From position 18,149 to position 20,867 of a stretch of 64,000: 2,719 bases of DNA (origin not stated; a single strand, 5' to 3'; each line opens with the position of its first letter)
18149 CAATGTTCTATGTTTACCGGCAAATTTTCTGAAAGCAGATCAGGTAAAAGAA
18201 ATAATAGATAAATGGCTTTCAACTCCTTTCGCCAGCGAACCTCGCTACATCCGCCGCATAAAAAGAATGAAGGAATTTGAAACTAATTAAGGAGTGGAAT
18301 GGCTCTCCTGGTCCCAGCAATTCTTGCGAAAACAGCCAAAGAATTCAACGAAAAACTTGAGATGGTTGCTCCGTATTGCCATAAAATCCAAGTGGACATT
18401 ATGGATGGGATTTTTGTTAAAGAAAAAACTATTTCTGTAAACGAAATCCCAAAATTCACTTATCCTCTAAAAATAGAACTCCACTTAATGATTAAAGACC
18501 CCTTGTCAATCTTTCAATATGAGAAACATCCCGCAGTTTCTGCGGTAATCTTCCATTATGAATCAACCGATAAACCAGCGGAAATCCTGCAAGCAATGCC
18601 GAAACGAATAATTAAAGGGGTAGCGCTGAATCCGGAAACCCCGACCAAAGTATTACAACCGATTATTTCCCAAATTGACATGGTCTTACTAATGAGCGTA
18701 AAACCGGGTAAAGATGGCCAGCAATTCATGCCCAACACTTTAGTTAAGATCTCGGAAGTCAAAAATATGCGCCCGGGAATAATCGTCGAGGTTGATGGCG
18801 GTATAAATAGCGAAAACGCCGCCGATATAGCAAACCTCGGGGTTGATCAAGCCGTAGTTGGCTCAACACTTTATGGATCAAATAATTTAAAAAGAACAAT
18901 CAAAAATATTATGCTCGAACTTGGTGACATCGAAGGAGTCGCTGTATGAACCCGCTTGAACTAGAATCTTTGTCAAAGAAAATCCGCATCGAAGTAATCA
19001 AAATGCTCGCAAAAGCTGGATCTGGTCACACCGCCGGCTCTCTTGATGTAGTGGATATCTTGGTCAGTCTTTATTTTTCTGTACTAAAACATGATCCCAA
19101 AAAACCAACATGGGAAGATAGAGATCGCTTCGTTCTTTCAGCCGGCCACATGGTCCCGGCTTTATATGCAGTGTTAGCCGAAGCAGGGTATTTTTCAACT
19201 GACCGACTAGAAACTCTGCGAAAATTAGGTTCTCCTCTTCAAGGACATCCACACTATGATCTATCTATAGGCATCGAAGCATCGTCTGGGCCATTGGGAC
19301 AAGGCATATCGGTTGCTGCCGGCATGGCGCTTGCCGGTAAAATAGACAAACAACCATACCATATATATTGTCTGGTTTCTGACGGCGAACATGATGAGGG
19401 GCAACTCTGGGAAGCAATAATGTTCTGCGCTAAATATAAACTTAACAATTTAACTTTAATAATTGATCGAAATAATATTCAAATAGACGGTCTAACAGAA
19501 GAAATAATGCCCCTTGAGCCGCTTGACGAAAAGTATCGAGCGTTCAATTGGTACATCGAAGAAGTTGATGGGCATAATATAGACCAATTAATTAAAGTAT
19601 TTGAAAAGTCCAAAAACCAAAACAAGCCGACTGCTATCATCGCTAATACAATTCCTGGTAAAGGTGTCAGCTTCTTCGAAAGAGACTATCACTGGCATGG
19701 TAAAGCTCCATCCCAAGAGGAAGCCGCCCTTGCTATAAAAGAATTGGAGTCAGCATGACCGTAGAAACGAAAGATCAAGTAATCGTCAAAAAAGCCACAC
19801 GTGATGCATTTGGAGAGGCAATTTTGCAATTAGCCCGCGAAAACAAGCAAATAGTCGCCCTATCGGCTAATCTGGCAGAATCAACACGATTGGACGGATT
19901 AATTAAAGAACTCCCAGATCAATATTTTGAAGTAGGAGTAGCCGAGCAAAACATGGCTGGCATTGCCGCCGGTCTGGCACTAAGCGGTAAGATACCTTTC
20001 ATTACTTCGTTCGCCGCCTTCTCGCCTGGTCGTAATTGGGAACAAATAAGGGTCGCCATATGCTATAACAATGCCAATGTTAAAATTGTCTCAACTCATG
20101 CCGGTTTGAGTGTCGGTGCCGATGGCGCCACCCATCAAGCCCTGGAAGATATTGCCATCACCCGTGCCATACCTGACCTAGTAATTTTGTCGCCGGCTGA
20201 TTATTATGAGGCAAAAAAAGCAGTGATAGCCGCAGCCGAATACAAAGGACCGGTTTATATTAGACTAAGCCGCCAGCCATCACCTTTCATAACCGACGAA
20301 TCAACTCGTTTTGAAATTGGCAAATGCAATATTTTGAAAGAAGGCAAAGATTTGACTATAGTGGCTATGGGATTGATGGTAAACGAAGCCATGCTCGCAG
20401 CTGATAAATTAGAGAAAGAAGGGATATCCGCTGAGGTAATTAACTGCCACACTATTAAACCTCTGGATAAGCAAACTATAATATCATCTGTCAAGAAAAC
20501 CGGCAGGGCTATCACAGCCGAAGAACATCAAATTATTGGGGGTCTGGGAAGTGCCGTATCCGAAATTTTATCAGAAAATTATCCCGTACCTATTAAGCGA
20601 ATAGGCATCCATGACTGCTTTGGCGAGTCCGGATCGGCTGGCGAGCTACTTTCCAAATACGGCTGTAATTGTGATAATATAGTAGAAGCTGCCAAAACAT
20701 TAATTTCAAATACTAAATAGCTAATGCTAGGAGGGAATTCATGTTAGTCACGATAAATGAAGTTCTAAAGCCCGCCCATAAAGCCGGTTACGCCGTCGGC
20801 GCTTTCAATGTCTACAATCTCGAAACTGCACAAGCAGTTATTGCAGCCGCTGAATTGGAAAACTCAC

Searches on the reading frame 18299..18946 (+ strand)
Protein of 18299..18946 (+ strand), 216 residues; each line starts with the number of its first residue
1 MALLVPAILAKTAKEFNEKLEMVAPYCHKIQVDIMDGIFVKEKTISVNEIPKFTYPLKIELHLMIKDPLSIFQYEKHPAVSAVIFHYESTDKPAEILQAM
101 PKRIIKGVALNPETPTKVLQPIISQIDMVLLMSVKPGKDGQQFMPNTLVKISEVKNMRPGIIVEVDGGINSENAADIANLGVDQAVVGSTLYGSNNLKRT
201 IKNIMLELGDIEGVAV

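Call 74: search_protein_families(library=pfam, proteins=[window:18299-18946:+], max_evalue=0.0001)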
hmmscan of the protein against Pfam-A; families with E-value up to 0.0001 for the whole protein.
window:18299-18946:+ (216 aa): 1 family
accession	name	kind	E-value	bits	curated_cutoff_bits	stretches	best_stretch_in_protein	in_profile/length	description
PF00834.25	Ribul_P_3_epim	-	2e-41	142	21.1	1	5-192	3-198/198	Ribulose-phosphate 3 epimerase family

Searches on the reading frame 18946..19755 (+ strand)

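Call 74: search_protein_families(library=pfam, proteins=[window:18946-19755:+], max_evalue=0.0001)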
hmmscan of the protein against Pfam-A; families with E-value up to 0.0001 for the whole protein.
window:18946-19755:+ (270 aa): 3 families
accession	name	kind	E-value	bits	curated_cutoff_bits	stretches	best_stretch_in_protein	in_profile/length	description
PF00456.26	Transketolase_N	-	1.1e-53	182.9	22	1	10-262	6-270/334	Transketolase, thiamine diphosphate binding domain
PF13292.11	DXP_synthase_N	-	4.2e-16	59.5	21.2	1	4-181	16-176/274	1-deoxy-D-xylulose-5-phosphate synthase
PF00676.26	E1_dh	-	2.6e-05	23.8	22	1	110-180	96-165/300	Dehydrogenase E1 component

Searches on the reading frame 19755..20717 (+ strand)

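Call 74: search_protein_families(library=pfam, proteins=[window:19755-20717:+], max_evalue=0.0001)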
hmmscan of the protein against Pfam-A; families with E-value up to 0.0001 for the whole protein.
window:19755-20717:+ (321 aa): 4 families
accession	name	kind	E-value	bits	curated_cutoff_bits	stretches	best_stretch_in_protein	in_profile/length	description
PF02779.29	Transket_pyr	-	2.1e-42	145.1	27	1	13-174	3-170/174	Transketolase, pyrimidine binding domain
PF02780.25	Transketolase_C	-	8.1e-41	139.2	25.9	1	189-309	1-124/124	Transketolase, C-terminal domain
PF22613.1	Transketolase_C_1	-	6e-07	30.1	27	1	196-304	10-112/113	Transketolase-like TK C-terminal domain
PF17147.9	PFOR_II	-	7.8e-05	23.4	27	0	199-276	2-79/102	Pyruvate:ferredoxin oxidoreductase core domain II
